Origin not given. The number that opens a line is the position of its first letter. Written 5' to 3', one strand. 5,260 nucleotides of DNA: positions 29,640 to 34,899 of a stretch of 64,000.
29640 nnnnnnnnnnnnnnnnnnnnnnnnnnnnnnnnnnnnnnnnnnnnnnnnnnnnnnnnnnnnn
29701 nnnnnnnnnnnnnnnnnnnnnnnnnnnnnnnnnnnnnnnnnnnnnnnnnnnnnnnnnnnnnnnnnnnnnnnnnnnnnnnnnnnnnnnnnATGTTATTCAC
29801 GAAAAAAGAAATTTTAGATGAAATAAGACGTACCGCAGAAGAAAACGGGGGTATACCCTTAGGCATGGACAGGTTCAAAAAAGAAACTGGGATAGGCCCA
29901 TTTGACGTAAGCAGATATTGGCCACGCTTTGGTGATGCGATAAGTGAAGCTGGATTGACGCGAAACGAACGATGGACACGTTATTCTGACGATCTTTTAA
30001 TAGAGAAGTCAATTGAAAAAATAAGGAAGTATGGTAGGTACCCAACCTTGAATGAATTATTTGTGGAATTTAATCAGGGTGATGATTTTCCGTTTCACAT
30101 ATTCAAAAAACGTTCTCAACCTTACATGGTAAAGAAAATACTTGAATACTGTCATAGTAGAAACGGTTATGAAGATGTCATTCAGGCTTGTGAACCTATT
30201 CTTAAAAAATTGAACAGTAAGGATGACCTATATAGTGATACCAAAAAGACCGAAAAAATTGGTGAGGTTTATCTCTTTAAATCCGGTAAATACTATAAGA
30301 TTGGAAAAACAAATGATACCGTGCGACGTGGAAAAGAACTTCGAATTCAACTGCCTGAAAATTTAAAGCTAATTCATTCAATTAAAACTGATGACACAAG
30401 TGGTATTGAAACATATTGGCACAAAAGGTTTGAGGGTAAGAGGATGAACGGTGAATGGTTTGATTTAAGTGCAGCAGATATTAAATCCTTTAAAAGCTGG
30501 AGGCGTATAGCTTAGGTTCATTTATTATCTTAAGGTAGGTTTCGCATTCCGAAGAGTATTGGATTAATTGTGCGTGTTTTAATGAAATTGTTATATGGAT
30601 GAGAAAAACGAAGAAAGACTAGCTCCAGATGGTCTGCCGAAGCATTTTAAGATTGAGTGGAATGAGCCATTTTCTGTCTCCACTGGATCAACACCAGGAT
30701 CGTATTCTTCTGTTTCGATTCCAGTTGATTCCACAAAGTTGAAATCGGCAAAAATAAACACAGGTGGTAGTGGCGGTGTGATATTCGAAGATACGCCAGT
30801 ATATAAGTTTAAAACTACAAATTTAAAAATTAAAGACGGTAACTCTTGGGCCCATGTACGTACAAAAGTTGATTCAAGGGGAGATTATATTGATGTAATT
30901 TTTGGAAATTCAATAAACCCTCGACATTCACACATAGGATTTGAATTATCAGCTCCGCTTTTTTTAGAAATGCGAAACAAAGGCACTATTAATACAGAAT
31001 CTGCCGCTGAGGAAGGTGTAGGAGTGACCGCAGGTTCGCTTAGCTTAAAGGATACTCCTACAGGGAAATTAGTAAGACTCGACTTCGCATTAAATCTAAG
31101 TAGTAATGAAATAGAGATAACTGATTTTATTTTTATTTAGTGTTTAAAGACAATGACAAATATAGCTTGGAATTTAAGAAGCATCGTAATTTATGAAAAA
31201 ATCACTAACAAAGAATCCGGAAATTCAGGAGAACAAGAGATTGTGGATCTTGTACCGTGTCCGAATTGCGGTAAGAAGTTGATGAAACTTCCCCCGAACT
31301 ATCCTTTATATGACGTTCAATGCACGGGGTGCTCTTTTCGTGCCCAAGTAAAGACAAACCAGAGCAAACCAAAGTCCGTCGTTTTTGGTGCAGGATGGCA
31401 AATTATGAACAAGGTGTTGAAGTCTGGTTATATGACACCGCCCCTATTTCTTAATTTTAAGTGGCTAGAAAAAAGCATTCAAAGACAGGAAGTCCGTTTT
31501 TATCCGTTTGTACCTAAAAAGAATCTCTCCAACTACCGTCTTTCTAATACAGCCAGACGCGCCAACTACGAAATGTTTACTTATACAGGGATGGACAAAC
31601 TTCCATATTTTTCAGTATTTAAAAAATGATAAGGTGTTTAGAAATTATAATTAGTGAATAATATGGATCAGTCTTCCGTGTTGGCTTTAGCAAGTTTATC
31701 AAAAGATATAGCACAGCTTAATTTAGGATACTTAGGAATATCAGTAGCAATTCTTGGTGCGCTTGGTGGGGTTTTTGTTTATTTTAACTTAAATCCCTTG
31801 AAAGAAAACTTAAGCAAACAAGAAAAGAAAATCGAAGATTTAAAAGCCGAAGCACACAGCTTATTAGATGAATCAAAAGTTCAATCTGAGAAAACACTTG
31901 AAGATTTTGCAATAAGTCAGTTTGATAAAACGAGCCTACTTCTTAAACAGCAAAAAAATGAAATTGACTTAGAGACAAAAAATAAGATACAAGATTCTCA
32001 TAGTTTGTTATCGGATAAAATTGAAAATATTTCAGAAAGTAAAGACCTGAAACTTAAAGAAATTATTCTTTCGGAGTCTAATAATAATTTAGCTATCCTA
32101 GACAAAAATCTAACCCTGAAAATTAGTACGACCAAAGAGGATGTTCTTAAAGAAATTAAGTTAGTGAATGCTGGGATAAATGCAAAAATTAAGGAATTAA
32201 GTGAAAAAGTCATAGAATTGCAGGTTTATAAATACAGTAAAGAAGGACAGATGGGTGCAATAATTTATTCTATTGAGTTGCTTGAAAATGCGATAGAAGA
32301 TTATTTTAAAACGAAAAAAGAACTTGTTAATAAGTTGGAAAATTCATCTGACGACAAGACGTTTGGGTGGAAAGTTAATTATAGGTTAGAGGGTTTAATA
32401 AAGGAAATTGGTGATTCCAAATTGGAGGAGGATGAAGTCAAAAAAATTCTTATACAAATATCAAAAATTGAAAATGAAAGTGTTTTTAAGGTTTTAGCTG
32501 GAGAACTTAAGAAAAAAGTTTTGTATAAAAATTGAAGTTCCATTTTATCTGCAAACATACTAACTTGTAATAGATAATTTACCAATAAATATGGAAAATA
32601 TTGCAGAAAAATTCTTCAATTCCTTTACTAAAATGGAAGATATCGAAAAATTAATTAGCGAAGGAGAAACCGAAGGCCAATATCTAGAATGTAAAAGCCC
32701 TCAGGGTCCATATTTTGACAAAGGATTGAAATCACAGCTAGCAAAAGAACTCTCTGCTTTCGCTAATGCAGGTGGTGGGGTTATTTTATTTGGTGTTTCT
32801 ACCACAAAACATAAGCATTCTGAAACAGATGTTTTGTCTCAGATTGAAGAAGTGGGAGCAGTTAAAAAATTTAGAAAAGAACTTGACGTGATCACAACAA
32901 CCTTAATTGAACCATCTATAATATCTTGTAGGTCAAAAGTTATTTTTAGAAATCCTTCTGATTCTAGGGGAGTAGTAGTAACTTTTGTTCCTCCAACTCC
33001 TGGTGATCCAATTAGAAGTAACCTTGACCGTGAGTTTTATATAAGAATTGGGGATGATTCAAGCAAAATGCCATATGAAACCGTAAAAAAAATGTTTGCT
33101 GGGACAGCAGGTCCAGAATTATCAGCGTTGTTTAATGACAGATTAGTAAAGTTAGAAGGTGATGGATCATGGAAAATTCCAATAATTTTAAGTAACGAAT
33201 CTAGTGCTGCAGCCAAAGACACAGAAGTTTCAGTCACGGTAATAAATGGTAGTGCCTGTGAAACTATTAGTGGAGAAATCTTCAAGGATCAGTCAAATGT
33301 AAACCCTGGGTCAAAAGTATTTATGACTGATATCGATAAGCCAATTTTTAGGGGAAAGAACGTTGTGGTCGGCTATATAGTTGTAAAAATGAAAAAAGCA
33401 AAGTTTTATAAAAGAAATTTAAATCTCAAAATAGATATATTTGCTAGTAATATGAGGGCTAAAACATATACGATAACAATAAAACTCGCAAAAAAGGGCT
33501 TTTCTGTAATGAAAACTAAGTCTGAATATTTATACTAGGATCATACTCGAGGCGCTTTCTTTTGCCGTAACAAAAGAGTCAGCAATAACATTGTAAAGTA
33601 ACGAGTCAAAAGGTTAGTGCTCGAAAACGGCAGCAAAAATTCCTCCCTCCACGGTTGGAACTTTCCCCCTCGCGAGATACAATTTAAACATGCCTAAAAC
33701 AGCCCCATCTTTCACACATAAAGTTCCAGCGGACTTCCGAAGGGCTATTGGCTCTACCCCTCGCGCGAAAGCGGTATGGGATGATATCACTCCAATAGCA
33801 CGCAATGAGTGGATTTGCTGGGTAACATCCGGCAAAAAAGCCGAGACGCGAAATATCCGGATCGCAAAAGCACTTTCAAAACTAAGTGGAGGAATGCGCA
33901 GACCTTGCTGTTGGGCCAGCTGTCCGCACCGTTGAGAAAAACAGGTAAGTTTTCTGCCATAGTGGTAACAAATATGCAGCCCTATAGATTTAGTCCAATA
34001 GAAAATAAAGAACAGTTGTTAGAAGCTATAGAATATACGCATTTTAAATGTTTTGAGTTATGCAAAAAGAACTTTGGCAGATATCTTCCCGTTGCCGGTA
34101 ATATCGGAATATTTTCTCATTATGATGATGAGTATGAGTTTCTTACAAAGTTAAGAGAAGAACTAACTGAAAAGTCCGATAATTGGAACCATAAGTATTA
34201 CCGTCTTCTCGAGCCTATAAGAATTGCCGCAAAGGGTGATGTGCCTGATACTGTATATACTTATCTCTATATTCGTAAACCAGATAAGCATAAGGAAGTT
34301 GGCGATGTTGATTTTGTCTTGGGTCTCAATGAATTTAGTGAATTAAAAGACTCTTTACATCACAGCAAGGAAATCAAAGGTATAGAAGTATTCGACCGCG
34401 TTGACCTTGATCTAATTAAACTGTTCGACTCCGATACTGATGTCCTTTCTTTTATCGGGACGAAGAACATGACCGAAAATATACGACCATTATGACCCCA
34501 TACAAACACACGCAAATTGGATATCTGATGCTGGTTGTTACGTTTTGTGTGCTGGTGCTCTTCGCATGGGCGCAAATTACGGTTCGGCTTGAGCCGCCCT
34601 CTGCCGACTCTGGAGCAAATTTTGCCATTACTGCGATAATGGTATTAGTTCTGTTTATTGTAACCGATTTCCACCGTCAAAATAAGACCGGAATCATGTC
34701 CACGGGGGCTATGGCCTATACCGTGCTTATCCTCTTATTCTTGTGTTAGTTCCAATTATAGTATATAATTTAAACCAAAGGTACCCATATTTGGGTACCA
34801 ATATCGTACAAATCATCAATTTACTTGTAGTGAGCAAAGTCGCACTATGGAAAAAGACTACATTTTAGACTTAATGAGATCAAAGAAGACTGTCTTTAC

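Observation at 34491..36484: AbiEi/AbiEii toxin-antitoxin cassette bracketed by a ~176-bp direct duplication of the 5' end of a membrane-protein gene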

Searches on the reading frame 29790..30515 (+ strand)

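Call 23: search_protein_families(library=pfam, proteins=[window:29790-30515:+], max_evalue=0.01)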
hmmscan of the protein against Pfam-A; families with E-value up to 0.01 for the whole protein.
window:29790-30515:+ (241 aa): 3 families
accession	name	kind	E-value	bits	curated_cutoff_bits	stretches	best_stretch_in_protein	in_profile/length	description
PF13455.12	MUG113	-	9.5e-16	58.6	22.3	1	169-233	1-68/73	Meiotically up-regulated gene 113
PF10544.15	T5orf172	-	7.6e-07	30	20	1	160-237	3-99/101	T5orf172 domain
PF18780.6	HNH_repeat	-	0.00047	20.9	26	0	4-56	2-53/54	Homing endonuclease associated repeat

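Call 44: search_protein_families(library=padloc, proteins=[window:29790-30515:+], max_evalue=0.1)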
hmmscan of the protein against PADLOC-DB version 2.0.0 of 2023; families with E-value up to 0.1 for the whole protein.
window:29790-30515:+ (241 aa): 1 family
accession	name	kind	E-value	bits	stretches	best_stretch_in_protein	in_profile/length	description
PDLC05041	PDC-S57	-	0.00053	17.6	1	168-230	19-85/212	-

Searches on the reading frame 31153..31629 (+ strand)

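Call 4: search_protein_families(library=pfam, proteins=[window:31153-31629:+], max_evalue=0.01)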
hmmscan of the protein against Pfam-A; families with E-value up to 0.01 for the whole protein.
window:31153-31629:+ (158 aa): 1 family
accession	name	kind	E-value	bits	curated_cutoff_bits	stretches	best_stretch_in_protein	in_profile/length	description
PF06044.18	DpnI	-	7.5e-11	42.4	26.7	1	27-151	25-151/183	Dam-replacing family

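Call 44: search_protein_families(library=padloc, proteins=[window:31153-31629:+], max_evalue=0.1)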
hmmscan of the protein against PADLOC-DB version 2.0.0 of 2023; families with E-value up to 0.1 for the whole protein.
window:31153-31629:+ (158 aa): 1 family
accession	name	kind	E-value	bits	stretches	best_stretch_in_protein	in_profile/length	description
PDLC03207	mREase_II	-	9.2e-08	29.7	1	34-142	32-142/256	Type II methyl-directed restriction enzyme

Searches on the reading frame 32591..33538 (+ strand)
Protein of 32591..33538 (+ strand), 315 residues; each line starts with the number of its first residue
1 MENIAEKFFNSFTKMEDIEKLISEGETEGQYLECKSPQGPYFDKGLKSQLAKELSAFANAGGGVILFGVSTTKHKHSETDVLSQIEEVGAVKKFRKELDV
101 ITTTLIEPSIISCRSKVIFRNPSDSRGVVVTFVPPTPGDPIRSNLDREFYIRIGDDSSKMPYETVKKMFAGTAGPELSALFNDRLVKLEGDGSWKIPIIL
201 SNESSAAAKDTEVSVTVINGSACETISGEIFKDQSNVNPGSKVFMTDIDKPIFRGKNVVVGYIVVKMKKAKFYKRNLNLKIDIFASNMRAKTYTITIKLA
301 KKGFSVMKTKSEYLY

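Call 4: search_protein_families(library=pfam, proteins=[window:32591-33538:+], max_evalue=0.01)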
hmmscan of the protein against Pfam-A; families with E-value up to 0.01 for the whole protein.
window:32591-33538:+ (315 aa): 1 family
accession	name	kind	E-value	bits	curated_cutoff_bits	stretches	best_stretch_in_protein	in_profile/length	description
PF04326.19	SLFN_AlbA_2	-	5.1e-12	46.8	25.3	1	28-160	1-117/118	Schlafen, AlbA_2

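Call 44: search_protein_families(library=padloc, proteins=[window:32591-33538:+], max_evalue=0.1)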
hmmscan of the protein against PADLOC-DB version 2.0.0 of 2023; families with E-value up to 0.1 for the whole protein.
window:32591-33538:+ (315 aa): 0 families

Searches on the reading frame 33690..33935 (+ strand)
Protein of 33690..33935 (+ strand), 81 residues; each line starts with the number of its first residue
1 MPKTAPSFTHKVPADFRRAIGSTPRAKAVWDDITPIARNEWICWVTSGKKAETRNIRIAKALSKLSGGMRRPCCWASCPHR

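Call 4: search_protein_families(library=pfam, proteins=[window:33690-33935:+], max_evalue=0.01)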
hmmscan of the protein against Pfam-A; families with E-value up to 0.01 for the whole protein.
window:33690-33935:+ (81 aa): 1 family
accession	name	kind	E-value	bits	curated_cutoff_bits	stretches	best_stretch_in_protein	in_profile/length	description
PF13376.11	OmdA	-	1.8e-17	63.5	25.6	1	11-66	3-58/60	Bacteriocin-protection, YdeI or OmpD-Associated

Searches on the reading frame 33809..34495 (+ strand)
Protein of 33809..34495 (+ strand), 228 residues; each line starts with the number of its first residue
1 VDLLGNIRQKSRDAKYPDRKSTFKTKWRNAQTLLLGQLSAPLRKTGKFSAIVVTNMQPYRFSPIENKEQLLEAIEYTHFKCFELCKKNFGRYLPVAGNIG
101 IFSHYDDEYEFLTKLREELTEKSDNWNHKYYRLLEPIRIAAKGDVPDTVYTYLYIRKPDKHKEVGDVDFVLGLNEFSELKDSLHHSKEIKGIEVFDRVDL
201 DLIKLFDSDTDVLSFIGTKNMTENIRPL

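Call 4: search_protein_families(library=pfam, proteins=[window:33809-34495:+], max_evalue=0.01)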
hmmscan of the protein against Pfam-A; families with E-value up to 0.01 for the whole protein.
window:33809-34495:+ (228 aa): 0 families

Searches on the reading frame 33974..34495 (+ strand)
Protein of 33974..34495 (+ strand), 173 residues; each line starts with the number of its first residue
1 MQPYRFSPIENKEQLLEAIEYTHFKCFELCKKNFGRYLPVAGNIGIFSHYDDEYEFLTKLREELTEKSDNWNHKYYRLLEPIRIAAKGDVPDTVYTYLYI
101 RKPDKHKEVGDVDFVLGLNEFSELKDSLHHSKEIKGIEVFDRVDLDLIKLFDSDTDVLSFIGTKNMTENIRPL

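Call 22: find_homologous_proteins(query=window:33974-34495:+)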
Query window:33974-34495:+ (173 aa): 456 proteins with E <= 0.001 among 508 candidates; the best 120 are listed.
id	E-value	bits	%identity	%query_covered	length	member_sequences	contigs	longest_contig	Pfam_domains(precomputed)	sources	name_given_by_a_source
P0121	3.2e-111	387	98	100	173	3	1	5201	-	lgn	-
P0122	5.9e-85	301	78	99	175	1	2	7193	-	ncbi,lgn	-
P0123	3.7e-84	299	77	99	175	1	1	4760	-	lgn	-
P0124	9.6e-84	297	77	99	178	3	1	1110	-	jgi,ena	-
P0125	2.5e-83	296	76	99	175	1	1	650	-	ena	-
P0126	2.6e-83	296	75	99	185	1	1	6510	-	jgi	jgi:hypothetical protein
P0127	2.9e-83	296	77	99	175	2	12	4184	-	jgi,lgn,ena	-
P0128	3.3e-83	296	77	99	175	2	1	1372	-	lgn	-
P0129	4.2e-83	295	76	99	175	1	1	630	-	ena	-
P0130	8.7e-83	294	76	99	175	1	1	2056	-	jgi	-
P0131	1.3e-82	294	76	99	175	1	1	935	-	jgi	jgi:hypothetical protein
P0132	6.9e-82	291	74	99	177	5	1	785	-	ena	-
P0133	7.6e-82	291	76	99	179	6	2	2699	-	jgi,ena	-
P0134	1.2e-81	291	75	98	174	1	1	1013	-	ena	-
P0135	1.8e-81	290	75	99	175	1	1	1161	-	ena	-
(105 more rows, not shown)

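Call 24: find_encoding_contigs(protein=P0121, flank=10000, max_places=6)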
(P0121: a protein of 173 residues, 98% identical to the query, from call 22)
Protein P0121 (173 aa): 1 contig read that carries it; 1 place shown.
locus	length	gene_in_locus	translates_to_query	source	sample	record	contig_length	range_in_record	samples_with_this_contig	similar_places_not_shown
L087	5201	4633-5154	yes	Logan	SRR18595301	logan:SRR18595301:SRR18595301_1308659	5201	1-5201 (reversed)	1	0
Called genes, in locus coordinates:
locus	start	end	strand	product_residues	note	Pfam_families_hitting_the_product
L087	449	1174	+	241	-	PF10544:T5orf172 (weak), PF13455:MUG113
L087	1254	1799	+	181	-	-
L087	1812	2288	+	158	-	PF06044:DpnI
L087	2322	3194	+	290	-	-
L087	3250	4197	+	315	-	PF04326:SLFN_AlbA_2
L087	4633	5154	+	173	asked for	-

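Call 25: find_encoding_contigs(protein=P0122, flank=8000, max_places=4)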
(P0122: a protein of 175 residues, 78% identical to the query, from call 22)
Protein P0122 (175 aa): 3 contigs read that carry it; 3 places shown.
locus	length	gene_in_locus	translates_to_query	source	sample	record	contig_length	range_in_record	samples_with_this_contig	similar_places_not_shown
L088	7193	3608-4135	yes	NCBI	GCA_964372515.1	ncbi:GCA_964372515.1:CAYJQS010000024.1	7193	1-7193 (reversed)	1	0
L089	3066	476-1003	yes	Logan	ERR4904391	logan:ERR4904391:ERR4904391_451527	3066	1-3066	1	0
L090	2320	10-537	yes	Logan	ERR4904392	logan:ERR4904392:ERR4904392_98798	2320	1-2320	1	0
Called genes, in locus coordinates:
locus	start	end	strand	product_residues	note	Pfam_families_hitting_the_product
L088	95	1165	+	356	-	PF00953:Glycos_transf_4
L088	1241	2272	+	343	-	PF01098:FTSW_RODA_SPOVE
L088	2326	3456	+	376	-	PF03033:Glyco_transf_28, PF04101:Glyco_tran_28_C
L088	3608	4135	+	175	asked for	-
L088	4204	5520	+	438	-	PF00749:tRNA-synt_1c, PF19269:Anticodon_2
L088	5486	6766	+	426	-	PF01551:Peptidase_M23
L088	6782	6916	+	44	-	-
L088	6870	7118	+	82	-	-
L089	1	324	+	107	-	?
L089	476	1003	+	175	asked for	-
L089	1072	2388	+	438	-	PF00749:tRNA-synt_1c, PF19269:Anticodon_2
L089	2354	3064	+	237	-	?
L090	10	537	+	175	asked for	-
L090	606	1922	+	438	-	PF00749:tRNA-synt_1c, PF19269:Anticodon_2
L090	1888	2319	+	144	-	?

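Call 43: search_protein_families(library=ncbifam, proteins=[window:33974-34495:+], max_evalue=1)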
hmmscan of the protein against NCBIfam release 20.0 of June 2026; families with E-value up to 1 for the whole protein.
window:33974-34495:+ (173 aa): 0 families

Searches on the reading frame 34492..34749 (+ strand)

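Call 4: search_protein_families(library=pfam, proteins=[window:34492-34749:+], max_evalue=0.01)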
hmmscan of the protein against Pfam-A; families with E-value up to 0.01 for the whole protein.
window:34492-34749:+ (85 aa): 1 family
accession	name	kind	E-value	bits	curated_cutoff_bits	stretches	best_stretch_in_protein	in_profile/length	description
PF16883.10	DUF5080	-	0.0034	17.9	27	1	10-72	124-185/204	Domain of unknown function (DUF5080)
